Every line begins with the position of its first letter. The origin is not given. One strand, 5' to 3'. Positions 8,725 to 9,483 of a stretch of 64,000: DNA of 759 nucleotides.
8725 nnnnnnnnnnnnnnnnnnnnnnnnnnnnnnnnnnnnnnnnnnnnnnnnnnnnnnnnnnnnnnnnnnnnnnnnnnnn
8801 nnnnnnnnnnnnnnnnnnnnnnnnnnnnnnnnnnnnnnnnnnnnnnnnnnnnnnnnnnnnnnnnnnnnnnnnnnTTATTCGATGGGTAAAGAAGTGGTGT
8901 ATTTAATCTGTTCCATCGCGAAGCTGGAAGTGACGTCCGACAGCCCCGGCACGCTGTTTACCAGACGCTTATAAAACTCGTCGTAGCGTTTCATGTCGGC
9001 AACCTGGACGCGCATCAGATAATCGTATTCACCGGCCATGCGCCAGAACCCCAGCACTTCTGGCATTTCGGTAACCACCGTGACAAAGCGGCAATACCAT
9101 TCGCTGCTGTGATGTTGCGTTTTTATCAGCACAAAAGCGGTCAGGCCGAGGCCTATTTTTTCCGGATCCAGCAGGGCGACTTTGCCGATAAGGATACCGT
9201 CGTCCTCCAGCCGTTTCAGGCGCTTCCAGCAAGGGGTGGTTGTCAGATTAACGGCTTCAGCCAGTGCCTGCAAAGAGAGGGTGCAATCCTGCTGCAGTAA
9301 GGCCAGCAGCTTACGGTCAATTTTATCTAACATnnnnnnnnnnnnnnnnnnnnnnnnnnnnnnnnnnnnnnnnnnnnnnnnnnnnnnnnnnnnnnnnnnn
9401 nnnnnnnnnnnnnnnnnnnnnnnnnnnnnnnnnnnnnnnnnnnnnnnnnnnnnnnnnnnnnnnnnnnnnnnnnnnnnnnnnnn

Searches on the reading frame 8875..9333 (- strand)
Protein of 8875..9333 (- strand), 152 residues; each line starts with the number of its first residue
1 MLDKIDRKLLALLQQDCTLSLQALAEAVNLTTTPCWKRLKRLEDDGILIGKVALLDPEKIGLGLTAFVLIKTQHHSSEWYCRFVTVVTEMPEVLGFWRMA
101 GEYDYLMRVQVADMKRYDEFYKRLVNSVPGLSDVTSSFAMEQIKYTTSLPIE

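Call 18: find_related_loci(query=window:8878-9333:-, collection=genome_contigs, flank=8000)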
Query seq(152 aa) (152 aa) in genome_contigs; peptide patterns used: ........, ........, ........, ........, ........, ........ (x = any residue, [..] = any of these).
600 stretches matched a pattern (row limit reached: there are more); 591 encode a relative of the query (tblastn E <= 1e-3); the best 80 are kept; 80 distinct loci.
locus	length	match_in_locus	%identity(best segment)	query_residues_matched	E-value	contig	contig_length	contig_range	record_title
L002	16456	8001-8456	99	1-152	3e-101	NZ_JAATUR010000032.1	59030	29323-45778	Escherichia coli strain SCPM-O-B-8794 32length=59030, whole genome shotgun sequence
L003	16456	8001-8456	97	1-152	1e-99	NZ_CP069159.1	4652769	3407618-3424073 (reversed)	Citrobacter sp. R56 chromosome, complete genome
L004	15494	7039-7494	95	1-152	5e-97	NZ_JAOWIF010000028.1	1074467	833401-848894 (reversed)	Citrobacter sp. Cu233 218, whole genome shotgun sequence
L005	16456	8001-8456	94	1-152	3e-96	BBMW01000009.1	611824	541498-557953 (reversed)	Citrobacter werkmanii NBRC 105721 DNA, contig: CIWKM09, whole genome shotgun sequence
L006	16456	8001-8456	93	1-152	3e-96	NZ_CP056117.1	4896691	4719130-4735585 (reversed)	Enterobacter cloacae strain DSM 26481 chromosome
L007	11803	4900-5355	93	1-152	3e-96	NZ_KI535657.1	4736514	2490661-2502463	Enterobacter sp. MGH 24 addUF-supercont-complete, whole genome shotgun sequence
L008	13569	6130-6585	94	1-152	3e-96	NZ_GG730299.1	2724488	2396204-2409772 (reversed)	Citrobacter youngae ATCC 29220 Scfld0, whole genome shotgun sequence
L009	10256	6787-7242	94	1-152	3e-96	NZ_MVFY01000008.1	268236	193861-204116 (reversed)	Citrobacter portucalensis strain A60 A60_S7_L001_NODE_8_length_268236_cov_20.1223, whole genome shotgun sequence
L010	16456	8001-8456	92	1-152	2e-95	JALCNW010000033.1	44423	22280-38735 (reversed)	MAG: Enterobacter sp. isolate UW_MP_ENTER5_1 Ga0455787_00362, whole genome shotgun sequence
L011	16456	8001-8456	91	1-152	1e-94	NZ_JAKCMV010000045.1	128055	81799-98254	Enterobacter asburiae strain INSAq146 Aq146_contig_45, whole genome shotgun sequence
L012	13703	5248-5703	91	1-152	2e-94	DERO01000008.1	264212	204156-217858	MAG TPA_asm: Leclercia adecarboxylata isolate UBA3338 UBA3338_contig_21, whole genome shotgun sequence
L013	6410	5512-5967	91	1-152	4e-94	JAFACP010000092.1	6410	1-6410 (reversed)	MAG: Proteobacteria bacterium isolate OH_SBB_50 k127_404637, whole genome shotgun sequence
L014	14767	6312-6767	89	1-152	2e-93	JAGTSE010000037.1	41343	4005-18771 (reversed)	MAG: Proteobacteria bacterium isolate CTSoil_132 scaffold_101, whole genome shotgun sequence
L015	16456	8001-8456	90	1-152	7e-93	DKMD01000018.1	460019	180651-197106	MAG TPA_asm: Pluralibacter sp. UBA7423 UBA7423_contig_37, whole genome shotgun sequence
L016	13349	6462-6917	89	1-152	1e-92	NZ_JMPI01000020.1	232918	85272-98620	Buttiauxella agrestis ATCC 33320 GBAG.assembly.020, whole genome shotgun sequence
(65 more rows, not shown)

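Call 24: search_protein_families(proteins=[window:8875-9333:-], library=ncbifam)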
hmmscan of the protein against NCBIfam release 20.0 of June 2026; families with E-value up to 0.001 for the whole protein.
window:8875-9333:- (152 aa): 7 families
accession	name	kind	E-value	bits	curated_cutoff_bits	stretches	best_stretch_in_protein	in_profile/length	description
NF008370.0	PRK11169.1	equivalog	9.7e-28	96.9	233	1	2-151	12-161/164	leucine-responsive transcriptional regulator Lrp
NF053758.1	ChrTpTrnRegChrS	equivalog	1e-12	48.1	250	1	2-144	12-151/158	chromate efflux transcriptional regulator ChrS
NF041395.1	TranRegLrpA1_Halo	equivalog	4.5e-12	46.1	250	1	6-144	7-142/142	HTH-type transcriptional regulator LrpA1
NF041396.1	TranRegLrp_Halo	equivalog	1.2e-09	38.2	190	1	3-128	4-126/149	HTH-type transcriptional regulator Lrp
NF008384.0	PRK11179.1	equivalog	4.5e-09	36.3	227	1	2-137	7-137/153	transcriptional regulator AsnC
NF040947.1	trans_reg_LysM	equivalog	9.3e-09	35.2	180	1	2-136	1-129/136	HTH-type transcriptional regulator LysM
NF040820.1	trans_reg_LrpA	equivalog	8.3e-08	32.2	250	1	1-143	1-140/141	HTH-type transcriptional regulator LrpA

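Call 33: find_homologous_proteins(query=window:8878-9333:-, max_evalue=1e-20)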
Query seq(152 aa) (152 aa): 2292 proteins with E <= 1e-20 among 2350 candidates; the best 120 are listed.
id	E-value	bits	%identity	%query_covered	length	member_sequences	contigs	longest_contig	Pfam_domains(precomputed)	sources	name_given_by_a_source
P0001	2.0e-93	328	99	99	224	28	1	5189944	PF13412.13,PF01037.29,PF13404.13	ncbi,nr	ncbi:putative DNA-binding transcriptional regulator (Lrp-like) [Escherichia coli]|nr:putative DNA-bi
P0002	2.6e-93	328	96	100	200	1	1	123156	PF13412.13,PF01037.29,PF13404.13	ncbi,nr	ncbi:transcription regulator protein [Citrobacter sp. NCU1]|nr:transcription regulator protein [Citr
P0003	2.8e-93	328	90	100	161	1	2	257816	PF13412.13,PF01037.29,PF13404.13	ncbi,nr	ncbi:Lrp/AsnC family transcriptional regulator [Salmonella enterica]|nr:Lrp/AsnC family transcriptio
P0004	9.3e-93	326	100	97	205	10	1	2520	PF13412.13,PF01037.29,PF13404.13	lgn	-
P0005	5.3e-91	320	97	99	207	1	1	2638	PF13412.13,PF01037.29,PF13404.13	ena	-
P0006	5.2e-90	317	93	100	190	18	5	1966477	PF13412.13,PF01037.29,PF13404.13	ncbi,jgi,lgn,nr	ncbi:Lrp/AsnC family transcriptional regulator [Citrobacter freundii]|jgi:Lrp/AsnC family transcript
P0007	8.9e-90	316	92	100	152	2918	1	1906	PF13412.13,PF01037.29,PF13404.13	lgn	-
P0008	1.4e-89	316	92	100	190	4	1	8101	PF13412.13,PF01037.29,PF13404.13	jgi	jgi:Lrp/AsnC family transcriptional regulator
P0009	1.5e-89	315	92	100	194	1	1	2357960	PF13412.13,PF01037.29,PF13404.13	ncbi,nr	ncbi:AsnC family transcriptional regulator [Enterobacter hormaechei ATCC 49162]|nr:AsnC family trans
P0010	1.6e-89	315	92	100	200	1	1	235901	PF13412.13,PF01037.29,PF13404.13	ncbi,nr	ncbi:Lrp/AsnC family transcriptional regulator [Enterobacter hormaechei]|nr:Lrp/AsnC family transcri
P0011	1.6e-89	315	92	100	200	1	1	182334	PF13412.13,PF01037.29,PF13404.13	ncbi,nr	ncbi:TPA: Lrp/AsnC family transcriptional regulator [Enterobacter hormaechei subsp. steigerwaltii]|n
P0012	1.6e-89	315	92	100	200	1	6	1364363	PF13412.13,PF01037.29,PF13404.13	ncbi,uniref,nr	ncbi:TPA: Lrp/AsnC family transcriptional regulator [Enterobacter hormaechei subsp. steigerwaltii]|u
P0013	1.6e-89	315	92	100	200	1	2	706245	PF13412.13,PF01037.29,PF13404.13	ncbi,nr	ncbi:TPA: Lrp/AsnC family transcriptional regulator [Enterobacter hormaechei subsp. steigerwaltii]|n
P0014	1.7e-89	315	92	100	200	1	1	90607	PF13412.13,PF01037.29,PF13404.13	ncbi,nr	ncbi:Lrp/AsnC family transcriptional regulator [Enterobacter cloacae]|nr:Lrp/AsnC family transcripti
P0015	1.7e-89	315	92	100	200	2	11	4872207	PF13412.13,PF01037.29,PF13404.13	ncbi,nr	ncbi:winged helix-turn-helix transcriptional regulator [Enterobacter hormaechei]|nr:Lrp/AsnC family 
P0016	3.4e-89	314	92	100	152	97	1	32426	PF13412.13,PF01037.29,PF13404.13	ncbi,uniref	ncbi:Lrp/AsnC family transcriptional regulator [Enterobacter bugandensis]|uniref:Lrp/AsnC family tra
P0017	4.3e-89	314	91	100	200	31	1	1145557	PF13412.13,PF01037.29,PF13404.13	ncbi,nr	ncbi:Lrp/AsnC family transcriptional regulator [Enterobacter hormaechei]|nr:Lrp/AsnC family transcri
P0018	7.0e-89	313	92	99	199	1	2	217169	PF13412.13,PF01037.29,PF13404.13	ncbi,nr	ncbi:TPA: Lrp/AsnC family transcriptional regulator [Enterobacter hormaechei subsp. steigerwaltii]|n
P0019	3.0e-88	311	91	100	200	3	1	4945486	PF13412.13,PF01037.29,PF13404.13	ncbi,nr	ncbi:Lrp/AsnC family transcriptional regulator [Leclercia sp. W6]|nr:Lrp/AsnC family transcriptional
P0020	4.3e-88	311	91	100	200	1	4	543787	PF13412.13,PF01037.29,PF13404.13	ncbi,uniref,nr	ncbi:Lrp/AsnC family transcriptional regulator [Enterobacter quasihormaechei]|uniref:DNA-binding tra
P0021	5.1e-88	311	91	100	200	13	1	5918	PF13412.13,PF01037.29,PF13404.13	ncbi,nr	ncbi:MAG TPA: Lrp/AsnC family transcriptional regulator [Leclercia sp.]|nr:Lrp/AsnC family transcrip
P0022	5.8e-88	310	90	100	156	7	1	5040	PF13412.13,PF01037.29,PF13404.13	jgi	-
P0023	6.1e-88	310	95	96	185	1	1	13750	PF13412.13,PF01037.29,PF13404.13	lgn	-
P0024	7.6e-88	310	89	100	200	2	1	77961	PF13412.13,PF01037.29,PF13404.13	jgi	-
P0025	1.1e-87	309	90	100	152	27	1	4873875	PF13412.13,PF01037.29,PF13404.13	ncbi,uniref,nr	ncbi:Lrp/AsnC family transcriptional regulator [Leclercia sp. 119287]|uniref:Lrp/AsnC family transcr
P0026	3.7e-87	308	89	100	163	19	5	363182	PF13412.13,PF01037.29,PF13404.13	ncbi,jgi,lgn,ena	jgi:Lrp/AsnC family transcriptional regulator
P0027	8.7e-87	307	88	100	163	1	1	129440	PF13412.13,PF01037.29,PF13404.13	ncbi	-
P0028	1.0e-86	306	88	100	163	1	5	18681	PF13412.13,PF01037.29,PF13404.13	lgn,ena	-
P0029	1.0e-86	306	88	100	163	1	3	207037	PF13412.13,PF01037.29,PF13404.13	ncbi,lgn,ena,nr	ncbi:winged helix-turn-helix transcriptional regulator [Enterobacteriaceae bacterium RIT711]|nr:wing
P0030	1.0e-86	306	89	100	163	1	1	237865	PF13412.13,PF01037.29,PF13404.13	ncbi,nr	ncbi:Lrp/AsnC family transcriptional regulator [Buttiauxella sp. B2]|nr:Lrp/AsnC family transcriptio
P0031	1.0e-86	306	89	100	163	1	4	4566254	PF13412.13,PF01037.29,PF13404.13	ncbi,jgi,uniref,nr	ncbi:Lrp/AsnC family transcriptional regulator [Buttiauxella sp. BIGb0471]|uniref:DNA-binding transc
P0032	1.1e-86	306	90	100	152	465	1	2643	PF13412.13,PF01037.29,PF13404.13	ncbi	-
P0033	1.6e-86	306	89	100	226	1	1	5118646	PF13412.13,PF01037.29,PF13404.13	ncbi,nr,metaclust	ncbi:DNA-binding transcriptional regulator [Enterobacter sp. FY-07]|nr:DNA-binding transcriptional r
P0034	2.0e-86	305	88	100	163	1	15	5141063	PF13412.13,PF01037.29,PF13404.13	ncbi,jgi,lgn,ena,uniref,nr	ncbi:putative HTH-type transcriptional regulator [Buttiauxella ferragutiae ATCC 51602]|jgi:Lrp/AsnC 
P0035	2.0e-86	305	97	95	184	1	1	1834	PF13412.13,PF01037.29,PF13404.13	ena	-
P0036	2.7e-86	305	88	100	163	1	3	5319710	PF13412.13,PF01037.29,PF13404.13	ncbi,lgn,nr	ncbi:Lrp/AsnC family transcriptional regulator [Buttiauxella sp. 3AFRM03]|nr:Lrp/AsnC family transcr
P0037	2.7e-86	305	89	100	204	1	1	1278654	PF13412.13,PF01037.29,PF13404.13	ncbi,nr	ncbi:Lrp/AsnC family transcriptional regulator [Enterobacteriaceae bacterium 89]|nr:Lrp/AsnC family 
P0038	9.7e-86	303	89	100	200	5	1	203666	PF13412.13,PF01037.29,PF13404.13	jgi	jgi:Lrp/AsnC family transcriptional regulator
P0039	1.1e-85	303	89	100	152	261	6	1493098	PF13412.13,PF01037.29,PF13404.13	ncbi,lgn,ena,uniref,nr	ncbi:Lrp/AsnC family transcriptional regulator [Pseudenterobacter timonensis]|uniref:Lrp/AsnC family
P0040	1.9e-85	302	88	100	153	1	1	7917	PF13412.13,PF01037.29,PF13404.13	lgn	-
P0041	2.1e-85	302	88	100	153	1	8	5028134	PF13412.13,PF01037.29,PF13404.13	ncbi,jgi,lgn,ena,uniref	ncbi:Lrp/AsnC family transcriptional regulator [Dryocola sp. BD626]|jgi:Lrp/AsnC family transcriptio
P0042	2.7e-85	302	88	100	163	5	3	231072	PF13412.13,PF01037.29,PF13404.13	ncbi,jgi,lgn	jgi:Lrp/AsnC family transcriptional regulator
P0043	2.8e-85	302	88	100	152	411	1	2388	PF13412.13,PF01037.29,PF13404.13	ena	-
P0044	4.3e-85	301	87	99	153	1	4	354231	PF13412.13,PF01037.29,PF13404.13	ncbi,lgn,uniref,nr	ncbi:Lrp/AsnC family transcriptional regulator [Enterobacter sp. R1(2018)]|uniref:Lrp/AsnC family tr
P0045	4.3e-85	301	87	99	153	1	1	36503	PF13412.13,PF01037.29,PF13404.13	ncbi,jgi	-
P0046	4.9e-85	301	94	100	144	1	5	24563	PF13412.13,PF01037.29,PF13404.13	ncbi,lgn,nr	ncbi:DNA-binding transcriptional regulator DecR [Shigella flexneri]|nr:DNA-binding transcriptional r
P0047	5.1e-85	301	88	100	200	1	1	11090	PF13412.13,PF01037.29,PF13404.13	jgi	jgi:Lrp/AsnC family transcriptional regulator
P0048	5.4e-85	301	87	100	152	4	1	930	PF13412.13,PF01037.29,PF13404.13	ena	-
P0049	6.0e-85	301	87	99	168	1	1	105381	PF13412.13,PF01037.29,PF13404.13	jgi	-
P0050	7.7e-85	300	89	100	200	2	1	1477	PF13412.13,PF01037.29,PF13404.13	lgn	-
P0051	7.7e-85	300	89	100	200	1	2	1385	PF13412.13,PF01037.29,PF13404.13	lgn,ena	-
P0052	8.0e-85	300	88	100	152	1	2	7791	PF13412.13,PF01037.29,PF13404.13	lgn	-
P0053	9.2e-85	300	86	100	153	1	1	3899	PF13412.13,PF01037.29,PF13404.13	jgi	-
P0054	1.1e-84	300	89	100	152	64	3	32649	PF13412.13,PF01037.29,PF13404.13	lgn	-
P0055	1.1e-84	300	90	100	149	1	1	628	PF13412.13,PF01037.29,PF13404.13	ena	-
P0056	1.3e-84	300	87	100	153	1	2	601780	PF13412.13,PF01037.29,PF13404.13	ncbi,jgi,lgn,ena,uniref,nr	ncbi:Lrp/AsnC family transcriptional regulator [Atlantibacter sp.]|uniref:Lrp/AsnC family transcript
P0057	1.3e-84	299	87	100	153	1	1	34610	PF13412.13,PF01037.29,PF13404.13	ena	-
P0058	1.3e-84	299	87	100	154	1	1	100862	PF13412.13,PF01037.29,PF13404.13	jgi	jgi:Lrp/AsnC family transcriptional regulator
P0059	1.6e-84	299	88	99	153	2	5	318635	PF13412.13,PF01037.29,PF13404.13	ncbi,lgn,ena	-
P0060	1.6e-84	299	87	99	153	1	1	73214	PF13412.13,PF01037.29,PF13404.13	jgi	jgi:Lrp/AsnC family transcriptional regulator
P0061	1.6e-84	299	88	100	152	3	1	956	PF13412.13,PF01037.29,PF13404.13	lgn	-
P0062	1.9e-84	299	89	100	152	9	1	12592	PF13412.13,PF01037.29,PF13404.13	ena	-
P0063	2.0e-84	299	89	100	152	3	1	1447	PF13412.13,PF01037.29,PF13404.13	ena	-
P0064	2.0e-84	299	87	100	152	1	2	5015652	PF13412.13,PF01037.29,PF13404.13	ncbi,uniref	ncbi:Lrp/AsnC family transcriptional regulator [Yokenella regensburgei]|uniref:Lrp/AsnC family trans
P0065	2.1e-84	299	89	99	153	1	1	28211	PF13412.13,PF01037.29,PF13404.13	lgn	-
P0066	2.1e-84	299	87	100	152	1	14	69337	PF13412.13,PF01037.29,PF13404.13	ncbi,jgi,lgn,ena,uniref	ncbi:Lrp/AsnC family transcriptional regulator [Phytobacter sp. V91]|uniref:Lrp/AsnC family transcri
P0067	2.1e-84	299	87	100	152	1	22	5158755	PF13412.13,PF01037.29,PF13404.13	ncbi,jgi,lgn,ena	ncbi:Lrp/AsnC family transcriptional regulator [Phytobacter sp. AG2a]|jgi:Lrp/AsnC family transcript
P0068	2.1e-84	299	87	99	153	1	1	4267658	PF13412.13,PF01037.29,PF13404.13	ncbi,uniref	ncbi:Lrp/AsnC family transcriptional regulator [Dryocola sp. BD586]|uniref:Lrp/AsnC family transcrip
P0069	2.9e-84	298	86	100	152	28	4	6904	PF13412.13,PF01037.29,PF13404.13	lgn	-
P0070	3.3e-84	298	86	100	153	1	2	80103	PF13412.13,PF01037.29,PF13404.13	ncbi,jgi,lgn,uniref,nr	ncbi:Lrp/AsnC family transcriptional regulator [Atlantibacter sp.]|uniref:Lrp/AsnC family transcript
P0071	4.7e-84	298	88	100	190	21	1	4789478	PF13412.13,PF01037.29,PF13404.13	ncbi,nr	ncbi:Lrp/AsnC family transcriptional regulator [Kosakonia sp. CCTCC M2018092]|nr:Lrp/AsnC family tra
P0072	5.3e-84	297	88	100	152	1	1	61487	PF13412.13,PF01037.29,PF13404.13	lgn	-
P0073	6.4e-84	297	86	100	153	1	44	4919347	PF13412.13,PF01037.29,PF13404.13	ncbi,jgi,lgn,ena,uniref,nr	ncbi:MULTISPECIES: Lrp/AsnC family transcriptional regulator [Enterobacteriaceae]|jgi:Lrp/AsnC famil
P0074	6.8e-84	297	87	99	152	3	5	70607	PF13412.13,PF01037.29,PF13404.13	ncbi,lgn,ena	-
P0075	6.9e-84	297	88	100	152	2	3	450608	PF13412.13,PF01037.29,PF13404.13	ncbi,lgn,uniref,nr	ncbi:Lrp/AsnC family transcriptional regulator [Superficieibacter sp.]|uniref:Lrp/AsnC family transc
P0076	9.0e-84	297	89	98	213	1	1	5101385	PF13412.13,PF01037.29,PF13404.13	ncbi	-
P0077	1.0e-83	297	88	100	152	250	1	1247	PF13412.13,PF01037.29,PF13404.13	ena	-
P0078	1.5e-83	296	87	99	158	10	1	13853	PF13412.13,PF01037.29,PF13404.13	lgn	-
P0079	1.6e-83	296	86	100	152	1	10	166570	PF13412.13,PF01037.29,PF13404.13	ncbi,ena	-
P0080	1.7e-83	296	93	100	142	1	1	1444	PF13412.13,PF01037.29,PF13404.13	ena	-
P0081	2.1e-83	296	86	100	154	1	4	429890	PF13412.13,PF01037.29,PF13404.13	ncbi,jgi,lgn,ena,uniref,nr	ncbi:Lrp/AsnC family transcriptional regulator [Enterobacteriaceae bacterium H11S18]|uniref:Lrp/AsnC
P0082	2.2e-83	295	86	100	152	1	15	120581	PF13412.13,PF01037.29,PF13404.13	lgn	-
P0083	2.3e-83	295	86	100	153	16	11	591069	PF13412.13,PF01037.29,PF13404.13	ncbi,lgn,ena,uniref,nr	ncbi:winged helix-turn-helix transcriptional regulator [Atlantibacter hermannii]|uniref:Lrp/AsnC fam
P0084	2.4e-83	295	88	99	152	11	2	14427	PF13412.13,PF01037.29,PF13404.13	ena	-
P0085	2.6e-83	295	85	99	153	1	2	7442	PF13412.13,PF01037.29,PF13404.13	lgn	-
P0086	3.5e-83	295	85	99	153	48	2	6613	PF13412.13,PF01037.29,PF13404.13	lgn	-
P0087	3.8e-83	295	88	100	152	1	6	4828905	PF13412.13,PF01037.29,PF13404.13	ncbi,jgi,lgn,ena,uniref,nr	ncbi:Lrp/AsnC family transcriptional regulator [Intestinirhabdus alba]|jgi:Lrp/AsnC family transcrip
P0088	5.2e-83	294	94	100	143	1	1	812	PF13412.13,PF01037.29,PF13404.13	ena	-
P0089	6.2e-83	294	86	100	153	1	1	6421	PF13412.13,PF01037.29,PF13404.13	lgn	-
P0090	7.1e-83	294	91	100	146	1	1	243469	PF13412.13,PF01037.29,PF13404.13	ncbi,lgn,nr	ncbi:Lrp/AsnC family transcriptional regulator [Salmonella enterica]|nr:Lrp/AsnC family transcriptio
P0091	7.7e-83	294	86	100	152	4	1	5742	PF13412.13,PF01037.29,PF13404.13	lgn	-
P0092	9.5e-83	293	87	100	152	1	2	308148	PF13412.13,PF01037.29,PF13404.13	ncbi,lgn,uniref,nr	ncbi:Lrp/AsnC family transcriptional regulator [Superficieibacter electus]|uniref:Lrp/AsnC family tr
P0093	9.5e-83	293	86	100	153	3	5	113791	PF13412.13,PF01037.29,PF13404.13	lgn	-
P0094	1.1e-82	293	86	100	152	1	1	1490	PF13412.13,PF01037.29,PF13404.13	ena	-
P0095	1.2e-82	293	86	100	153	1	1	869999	PF13412.13,PF01037.29,PF13404.13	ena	-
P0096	1.3e-82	293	88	99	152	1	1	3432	PF13412.13,PF01037.29,PF13404.13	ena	-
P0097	1.3e-82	293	87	100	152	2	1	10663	PF13412.13,PF01037.29,PF13404.13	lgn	-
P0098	2.2e-82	292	87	100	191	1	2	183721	PF13412.13,PF01037.29,PF13404.13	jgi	jgi:Lrp/AsnC family transcriptional regulator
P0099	2.7e-82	292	86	100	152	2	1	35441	PF13412.13,PF01037.29,PF13404.13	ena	-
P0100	4.0e-82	291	87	99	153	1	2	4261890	PF13412.13,PF01037.29,PF13404.13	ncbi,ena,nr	ncbi:transcriptional regulator [Salmonella enterica subsp. enterica serovar Choleraesuis]|nr:transcr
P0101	4.2e-82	291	86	100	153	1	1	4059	PF13412.13,PF01037.29,PF13404.13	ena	-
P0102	4.6e-82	291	86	100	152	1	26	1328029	PF13412.13,PF01037.29,PF13404.13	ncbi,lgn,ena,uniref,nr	ncbi:Lrp/AsnC family transcriptional regulator [Superficieibacter sp. 1612_C1]|uniref:Lrp/AsnC famil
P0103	4.8e-82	291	86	100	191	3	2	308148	PF13412.13,PF01037.29,PF13404.13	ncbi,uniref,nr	ncbi:Lrp/AsnC family transcriptional regulator [Superficieibacter electus]|uniref:DNA-binding transc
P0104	5.4e-82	291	86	100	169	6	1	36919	PF13412.13,PF01037.29,PF13404.13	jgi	jgi:Lrp/AsnC family transcriptional regulator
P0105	5.9e-82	291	86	99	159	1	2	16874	PF13412.13,PF01037.29,PF13404.13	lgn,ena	-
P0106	5.9e-82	291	86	99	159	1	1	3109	PF13412.13,PF01037.29,PF13404.13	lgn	-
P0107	7.9e-82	290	85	100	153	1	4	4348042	PF13412.13,PF01037.29,PF13404.13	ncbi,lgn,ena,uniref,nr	ncbi:Putative HTH-type transcriptional regulator ybaO [Cronobacter condimenti 1330]|uniref:DNA-bindi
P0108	8.0e-82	290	86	100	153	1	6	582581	PF13412.13,PF01037.29,PF13404.13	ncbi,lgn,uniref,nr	ncbi:Lrp/AsnC family transcriptional regulator [Cronobacter dublinensis]|uniref:Lrp/AsnC family tran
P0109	9.4e-82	290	86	100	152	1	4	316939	PF13412.13,PF01037.29,PF13404.13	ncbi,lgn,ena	-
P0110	1.1e-81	290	86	100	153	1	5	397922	PF13412.13,PF01037.29,PF13404.13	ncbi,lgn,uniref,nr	ncbi:Lrp/AsnC family transcriptional regulator [Cronobacter sakazakii]|uniref:Lrp/AsnC family transc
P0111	1.2e-81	290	86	100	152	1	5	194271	PF13412.13,PF01037.29,PF13404.13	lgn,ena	-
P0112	1.3e-81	290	85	99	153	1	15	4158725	PF13412.13,PF01037.29,PF13404.13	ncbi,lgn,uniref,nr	ncbi:Lrp/AsnC family transcriptional regulator [Shimwellia blattae]|uniref:DNA-binding transcription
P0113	1.4e-81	290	86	100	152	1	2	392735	PF13412.13,PF01037.29,PF13404.13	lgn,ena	-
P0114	1.5e-81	289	85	100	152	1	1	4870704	PF13412.13,PF01037.29,PF13404.13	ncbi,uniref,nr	ncbi:Lrp/AsnC family transcriptional regulator [Superficieibacter sp. HKU1]|uniref:Lrp/AsnC family t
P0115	1.6e-81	289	85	100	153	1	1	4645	PF13412.13,PF01037.29,PF13404.13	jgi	-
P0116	1.7e-81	289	86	100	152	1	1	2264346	PF13412.13,PF01037.29,PF13404.13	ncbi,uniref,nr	ncbi:transcriptional regulator [Klebsiella sp. RIT-PI-d]|uniref:Lrp/AsnC family transcriptional regu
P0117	1.8e-81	289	86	100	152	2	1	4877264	PF13412.13,PF01037.29,PF13404.13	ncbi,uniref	ncbi:Lrp/AsnC family transcriptional regulator [Superficieibacter sp. BNK-5]|uniref:Lrp/AsnC family 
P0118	1.8e-81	289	87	100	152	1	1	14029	PF13412.13,PF01037.29,PF13404.13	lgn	-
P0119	1.9e-81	289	84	100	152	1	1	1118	PF13412.13,PF01037.29,PF13404.13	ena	-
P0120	1.9e-81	289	85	100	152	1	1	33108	PF13412.13,PF01037.29,PF13404.13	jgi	-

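Call 67: search_solved_structures(query=window:8878-9333:-, max_evalue=1e-8)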
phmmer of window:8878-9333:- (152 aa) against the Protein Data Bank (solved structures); distinct sequences matched with E-value up to 1e-8: 18.
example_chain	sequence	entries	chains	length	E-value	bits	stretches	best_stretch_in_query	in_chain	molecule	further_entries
3i4p_A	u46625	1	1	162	7.7e-51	175.2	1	2-152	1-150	Transcriptional regulator, AsnC family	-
2p5v_A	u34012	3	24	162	1.1e-27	100.1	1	2-151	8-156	Transcriptional regulator, LRP/AsnC family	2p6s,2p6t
2gqq_A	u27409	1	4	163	1.2e-22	83.8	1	2-151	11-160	Leucine-responsive regulatory protein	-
2cyy_A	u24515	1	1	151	1.3e-18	70.7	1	2-151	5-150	Putative HTH-type transcriptional regulator PH1519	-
1ri7_A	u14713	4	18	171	2e-18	70.1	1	2-151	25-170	Putative transcriptional regulator | Putative HTH-type transcriptional regulator PH1519 | Uncharacterized HTH-type transcriptional regulator PH1519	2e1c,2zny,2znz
4pcq_A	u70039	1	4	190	1.2e-13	54.7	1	2-144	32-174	Possible transcriptional regulatory protein (Probably Lrp/AsnC-family)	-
7fby_A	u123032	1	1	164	4.6e-12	49.5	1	2-138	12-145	Transcriptional regulatory protein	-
9w4v_A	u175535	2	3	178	5.9e-12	49.1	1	2-138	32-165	Uncharacterized HTH-type transcriptional regulator PH0140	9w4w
2efq_A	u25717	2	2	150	8.5e-12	48.6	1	2-144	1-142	150aa long hypothetical transcriptional regulator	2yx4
2e7w_A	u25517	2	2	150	1e-11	48.4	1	2-145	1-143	150aa long hypothetical transcriptional regulator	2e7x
2pmh_A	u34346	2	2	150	1.1e-11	48.3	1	2-146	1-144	150aa long hypothetical transcriptional regulator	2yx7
2efn_A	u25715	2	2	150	1.4e-11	47.9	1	2-145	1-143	150aa long hypothetical transcriptional regulator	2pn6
2efo_A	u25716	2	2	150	3.6e-11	46.6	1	2-145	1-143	150aa long hypothetical transcriptional regulator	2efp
2qz8_A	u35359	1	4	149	3.1e-10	43.5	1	2-125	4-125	Probable transcriptional regulatory protein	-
2vbw_A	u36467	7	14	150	1.6e-09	41.2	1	2-125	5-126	TRANSCRIPTIONAL REGULATORY PROTEIN | PROBABLE TRANSCRIPTIONAL REGULATORY PROTEIN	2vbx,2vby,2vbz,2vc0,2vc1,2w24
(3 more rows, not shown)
